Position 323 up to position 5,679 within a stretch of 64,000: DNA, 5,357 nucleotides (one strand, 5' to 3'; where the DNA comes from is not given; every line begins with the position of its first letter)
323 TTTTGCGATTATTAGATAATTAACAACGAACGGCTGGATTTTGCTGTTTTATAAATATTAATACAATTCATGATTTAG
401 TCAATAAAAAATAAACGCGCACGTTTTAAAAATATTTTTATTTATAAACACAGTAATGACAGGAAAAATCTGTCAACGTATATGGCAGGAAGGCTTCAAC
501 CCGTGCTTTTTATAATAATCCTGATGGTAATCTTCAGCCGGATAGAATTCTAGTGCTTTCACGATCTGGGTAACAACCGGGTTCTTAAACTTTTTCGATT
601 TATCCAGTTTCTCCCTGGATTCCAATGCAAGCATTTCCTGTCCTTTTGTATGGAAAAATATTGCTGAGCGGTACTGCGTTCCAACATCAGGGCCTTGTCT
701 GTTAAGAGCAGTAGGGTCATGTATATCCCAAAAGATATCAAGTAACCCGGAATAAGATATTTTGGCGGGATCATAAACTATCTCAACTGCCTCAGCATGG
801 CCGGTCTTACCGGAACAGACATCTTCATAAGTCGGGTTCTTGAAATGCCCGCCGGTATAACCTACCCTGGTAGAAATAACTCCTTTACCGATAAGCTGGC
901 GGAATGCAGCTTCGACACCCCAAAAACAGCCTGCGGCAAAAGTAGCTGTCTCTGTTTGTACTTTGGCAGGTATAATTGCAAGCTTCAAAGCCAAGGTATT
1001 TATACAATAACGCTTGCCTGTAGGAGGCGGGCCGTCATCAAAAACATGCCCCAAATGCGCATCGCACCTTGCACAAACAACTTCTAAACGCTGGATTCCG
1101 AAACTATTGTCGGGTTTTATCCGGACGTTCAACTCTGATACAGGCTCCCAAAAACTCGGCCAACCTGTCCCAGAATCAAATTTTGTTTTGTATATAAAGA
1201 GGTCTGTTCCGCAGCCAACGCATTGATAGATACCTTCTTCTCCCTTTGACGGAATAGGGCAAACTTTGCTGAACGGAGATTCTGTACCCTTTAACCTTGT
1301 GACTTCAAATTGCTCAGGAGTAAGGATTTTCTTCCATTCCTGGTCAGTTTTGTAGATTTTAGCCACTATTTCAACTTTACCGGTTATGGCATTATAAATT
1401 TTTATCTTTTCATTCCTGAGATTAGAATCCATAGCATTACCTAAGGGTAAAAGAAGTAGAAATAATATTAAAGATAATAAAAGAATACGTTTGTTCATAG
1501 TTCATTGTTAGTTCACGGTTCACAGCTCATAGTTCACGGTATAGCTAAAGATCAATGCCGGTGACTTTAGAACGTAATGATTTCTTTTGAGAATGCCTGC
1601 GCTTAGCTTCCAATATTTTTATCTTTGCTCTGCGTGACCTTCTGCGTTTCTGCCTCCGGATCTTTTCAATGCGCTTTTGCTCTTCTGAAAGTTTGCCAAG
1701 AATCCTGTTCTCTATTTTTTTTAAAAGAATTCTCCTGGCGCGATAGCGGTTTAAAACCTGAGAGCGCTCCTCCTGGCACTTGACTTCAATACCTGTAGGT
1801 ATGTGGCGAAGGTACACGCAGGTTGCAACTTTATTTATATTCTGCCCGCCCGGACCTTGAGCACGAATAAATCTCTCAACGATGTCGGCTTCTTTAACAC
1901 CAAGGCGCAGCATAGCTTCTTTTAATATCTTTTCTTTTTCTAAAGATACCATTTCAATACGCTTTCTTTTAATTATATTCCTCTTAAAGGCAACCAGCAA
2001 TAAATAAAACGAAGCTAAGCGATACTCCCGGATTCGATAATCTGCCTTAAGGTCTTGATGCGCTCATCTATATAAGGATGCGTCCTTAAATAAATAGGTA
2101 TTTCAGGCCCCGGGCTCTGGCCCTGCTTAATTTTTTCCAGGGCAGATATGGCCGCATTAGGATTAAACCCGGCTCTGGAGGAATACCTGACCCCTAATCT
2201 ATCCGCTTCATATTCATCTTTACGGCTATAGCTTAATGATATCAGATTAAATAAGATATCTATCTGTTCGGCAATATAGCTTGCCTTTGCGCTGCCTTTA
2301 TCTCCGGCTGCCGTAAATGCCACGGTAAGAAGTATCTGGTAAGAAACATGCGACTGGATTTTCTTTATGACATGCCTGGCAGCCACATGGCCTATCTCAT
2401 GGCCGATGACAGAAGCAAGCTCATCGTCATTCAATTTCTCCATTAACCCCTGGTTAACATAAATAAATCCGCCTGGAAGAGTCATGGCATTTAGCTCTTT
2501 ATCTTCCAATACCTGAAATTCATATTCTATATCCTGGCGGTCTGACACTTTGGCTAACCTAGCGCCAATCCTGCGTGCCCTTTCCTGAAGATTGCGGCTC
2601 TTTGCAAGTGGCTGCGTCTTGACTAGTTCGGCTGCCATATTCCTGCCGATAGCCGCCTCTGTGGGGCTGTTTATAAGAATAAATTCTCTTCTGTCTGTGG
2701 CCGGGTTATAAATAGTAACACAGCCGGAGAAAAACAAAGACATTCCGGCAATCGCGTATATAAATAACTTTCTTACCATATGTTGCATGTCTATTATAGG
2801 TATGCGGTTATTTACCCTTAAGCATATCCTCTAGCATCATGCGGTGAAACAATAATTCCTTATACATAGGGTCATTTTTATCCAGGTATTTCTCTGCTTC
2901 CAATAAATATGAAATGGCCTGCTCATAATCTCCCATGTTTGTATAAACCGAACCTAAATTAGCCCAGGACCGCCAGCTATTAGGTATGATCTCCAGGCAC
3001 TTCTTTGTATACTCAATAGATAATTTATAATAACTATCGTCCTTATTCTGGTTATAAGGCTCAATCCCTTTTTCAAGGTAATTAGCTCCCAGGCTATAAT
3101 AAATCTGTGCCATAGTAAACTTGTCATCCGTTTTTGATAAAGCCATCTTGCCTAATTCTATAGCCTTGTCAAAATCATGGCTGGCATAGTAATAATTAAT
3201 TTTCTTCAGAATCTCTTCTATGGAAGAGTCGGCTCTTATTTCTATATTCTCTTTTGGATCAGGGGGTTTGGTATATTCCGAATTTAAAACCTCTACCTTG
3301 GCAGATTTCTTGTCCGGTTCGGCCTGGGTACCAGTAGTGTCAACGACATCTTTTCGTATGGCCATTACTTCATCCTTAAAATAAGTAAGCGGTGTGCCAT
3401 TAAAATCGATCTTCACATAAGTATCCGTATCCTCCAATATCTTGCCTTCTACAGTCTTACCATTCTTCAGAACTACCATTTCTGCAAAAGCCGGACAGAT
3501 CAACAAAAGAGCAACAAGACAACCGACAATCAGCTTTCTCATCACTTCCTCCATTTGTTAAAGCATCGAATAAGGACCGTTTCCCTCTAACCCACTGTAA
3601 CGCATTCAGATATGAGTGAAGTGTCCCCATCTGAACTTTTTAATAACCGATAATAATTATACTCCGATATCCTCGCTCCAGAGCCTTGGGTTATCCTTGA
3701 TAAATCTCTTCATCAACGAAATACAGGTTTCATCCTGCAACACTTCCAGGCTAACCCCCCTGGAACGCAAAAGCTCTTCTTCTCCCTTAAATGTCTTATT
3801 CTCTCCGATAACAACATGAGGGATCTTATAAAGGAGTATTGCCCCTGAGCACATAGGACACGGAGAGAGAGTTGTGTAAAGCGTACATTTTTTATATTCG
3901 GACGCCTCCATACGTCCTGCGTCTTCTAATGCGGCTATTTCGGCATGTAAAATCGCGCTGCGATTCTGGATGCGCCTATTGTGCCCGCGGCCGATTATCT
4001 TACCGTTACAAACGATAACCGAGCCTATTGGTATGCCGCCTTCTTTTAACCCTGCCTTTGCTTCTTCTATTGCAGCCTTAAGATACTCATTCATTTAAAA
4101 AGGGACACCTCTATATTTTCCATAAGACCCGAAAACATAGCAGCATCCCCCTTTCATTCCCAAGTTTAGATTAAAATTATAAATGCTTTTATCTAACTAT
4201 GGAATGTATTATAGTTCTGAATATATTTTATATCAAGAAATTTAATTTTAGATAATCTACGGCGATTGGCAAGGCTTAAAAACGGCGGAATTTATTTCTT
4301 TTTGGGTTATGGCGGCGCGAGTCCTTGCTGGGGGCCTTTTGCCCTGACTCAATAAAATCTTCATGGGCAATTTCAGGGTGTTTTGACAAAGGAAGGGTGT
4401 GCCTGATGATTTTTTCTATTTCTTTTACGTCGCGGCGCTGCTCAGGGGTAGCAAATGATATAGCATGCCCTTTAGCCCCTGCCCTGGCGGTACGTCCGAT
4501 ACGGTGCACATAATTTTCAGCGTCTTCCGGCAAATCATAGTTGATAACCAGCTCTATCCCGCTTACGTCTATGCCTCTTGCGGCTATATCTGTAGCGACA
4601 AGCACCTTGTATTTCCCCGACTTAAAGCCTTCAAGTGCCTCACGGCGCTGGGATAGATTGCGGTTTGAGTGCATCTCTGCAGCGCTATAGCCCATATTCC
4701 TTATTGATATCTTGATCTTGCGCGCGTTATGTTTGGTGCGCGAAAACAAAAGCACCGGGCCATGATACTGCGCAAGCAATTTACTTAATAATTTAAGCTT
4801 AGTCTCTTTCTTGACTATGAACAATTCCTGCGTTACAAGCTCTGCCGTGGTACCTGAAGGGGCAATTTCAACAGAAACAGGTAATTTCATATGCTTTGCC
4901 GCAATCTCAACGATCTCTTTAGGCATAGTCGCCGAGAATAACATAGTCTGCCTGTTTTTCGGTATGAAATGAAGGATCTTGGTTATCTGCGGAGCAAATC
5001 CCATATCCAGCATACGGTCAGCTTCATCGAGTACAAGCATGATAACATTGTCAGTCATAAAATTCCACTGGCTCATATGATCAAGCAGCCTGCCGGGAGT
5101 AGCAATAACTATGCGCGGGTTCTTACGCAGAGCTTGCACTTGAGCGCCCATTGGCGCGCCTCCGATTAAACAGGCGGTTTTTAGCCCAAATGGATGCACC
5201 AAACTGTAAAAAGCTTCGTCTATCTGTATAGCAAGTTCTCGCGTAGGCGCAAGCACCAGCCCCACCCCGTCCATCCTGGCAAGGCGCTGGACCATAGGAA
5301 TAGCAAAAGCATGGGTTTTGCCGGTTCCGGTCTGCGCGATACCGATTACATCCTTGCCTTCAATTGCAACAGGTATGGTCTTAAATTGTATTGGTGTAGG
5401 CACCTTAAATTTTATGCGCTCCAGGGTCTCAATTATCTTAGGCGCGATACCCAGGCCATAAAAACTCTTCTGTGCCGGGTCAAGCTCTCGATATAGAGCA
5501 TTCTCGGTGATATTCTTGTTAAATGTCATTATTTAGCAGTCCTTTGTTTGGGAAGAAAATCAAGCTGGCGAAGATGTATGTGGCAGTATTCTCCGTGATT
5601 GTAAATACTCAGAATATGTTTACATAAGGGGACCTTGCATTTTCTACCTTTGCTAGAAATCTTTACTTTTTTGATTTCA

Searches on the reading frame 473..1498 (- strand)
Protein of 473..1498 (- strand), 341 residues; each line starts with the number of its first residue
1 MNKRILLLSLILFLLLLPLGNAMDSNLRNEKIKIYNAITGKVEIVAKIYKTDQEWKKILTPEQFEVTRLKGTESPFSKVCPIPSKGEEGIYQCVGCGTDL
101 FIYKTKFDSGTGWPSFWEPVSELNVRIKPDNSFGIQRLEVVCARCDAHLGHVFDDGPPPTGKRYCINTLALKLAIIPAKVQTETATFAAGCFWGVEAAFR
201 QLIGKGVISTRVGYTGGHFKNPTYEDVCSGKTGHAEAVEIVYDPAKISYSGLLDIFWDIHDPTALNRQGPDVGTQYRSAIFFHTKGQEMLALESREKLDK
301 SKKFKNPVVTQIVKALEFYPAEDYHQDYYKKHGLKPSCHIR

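Call 113: search_protein_families(library=pfam, proteins=[window:473-1498:-], max_evalue=0.00001)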
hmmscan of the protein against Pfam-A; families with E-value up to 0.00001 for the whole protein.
window:473-1498:- (341 aa): 2 families
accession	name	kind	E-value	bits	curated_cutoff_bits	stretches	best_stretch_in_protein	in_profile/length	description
PF01625.27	PMSR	-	5e-65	218.9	23.7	1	184-335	1-150/153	Peptide methionine sulfoxide reductase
PF01641.26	SelR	-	3.7e-44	149.8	24.9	1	59-173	1-114/116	SelR domain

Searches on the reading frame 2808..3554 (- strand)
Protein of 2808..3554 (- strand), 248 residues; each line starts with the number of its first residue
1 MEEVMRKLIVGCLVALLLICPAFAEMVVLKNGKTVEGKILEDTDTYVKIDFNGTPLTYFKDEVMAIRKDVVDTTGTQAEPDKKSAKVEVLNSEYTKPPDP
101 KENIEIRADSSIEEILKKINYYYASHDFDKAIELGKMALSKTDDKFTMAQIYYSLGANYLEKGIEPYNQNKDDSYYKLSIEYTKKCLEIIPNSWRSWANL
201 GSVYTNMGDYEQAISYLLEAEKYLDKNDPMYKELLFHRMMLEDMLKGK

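Call 113: search_protein_families(library=pfam, proteins=[window:2808-3554:-], max_evalue=0.00001)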
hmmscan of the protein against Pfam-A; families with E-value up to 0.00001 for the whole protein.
window:2808-3554:- (248 aa): 6 families
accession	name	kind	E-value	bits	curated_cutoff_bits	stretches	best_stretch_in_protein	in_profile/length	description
PF07719.23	TPR_2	-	9.4e-09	35.2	27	0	195-223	2-30/34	Tetratricopeptide repeat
PF00515.34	TPR_1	-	3.3e-08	33.4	27.8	0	195-220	2-27/34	Tetratricopeptide repeat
PF13181.12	TPR_8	-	6.1e-08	32.7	25.7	1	195-221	2-28/34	Tetratricopeptide repeat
PF13431.12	TPR_17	-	1.3e-06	28.6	24.4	0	184-214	3-33/34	Tetratricopeptide repeat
PF13176.12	TPR_7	-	1.5e-06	28.2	27.9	0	196-220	1-26/36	Tetratricopeptide repeat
PF13424.12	TPR_12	-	3e-06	27.8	30.1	0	197-220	6-29/77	Tetratricopeptide repeat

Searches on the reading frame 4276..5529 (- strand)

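Call 113: search_protein_families(library=pfam, proteins=[window:4276-5529:-], max_evalue=0.00001)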
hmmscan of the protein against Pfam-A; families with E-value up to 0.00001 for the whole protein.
window:4276-5529:- (417 aa): 3 families
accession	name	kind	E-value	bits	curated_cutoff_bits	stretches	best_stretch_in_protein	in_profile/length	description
PF00270.35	DEAD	-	2.4e-49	167.7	26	1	45-208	1-166/167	DEAD/DEAH box helicase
PF00271.37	Helicase_C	-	1.7e-29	102.7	23.5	1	244-351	2-110/110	Helicase conserved C-terminal domain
PF04851.21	ResIII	-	1.6e-06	28.6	22.5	1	62-203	27-163/164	Type III restriction enzyme, res subunit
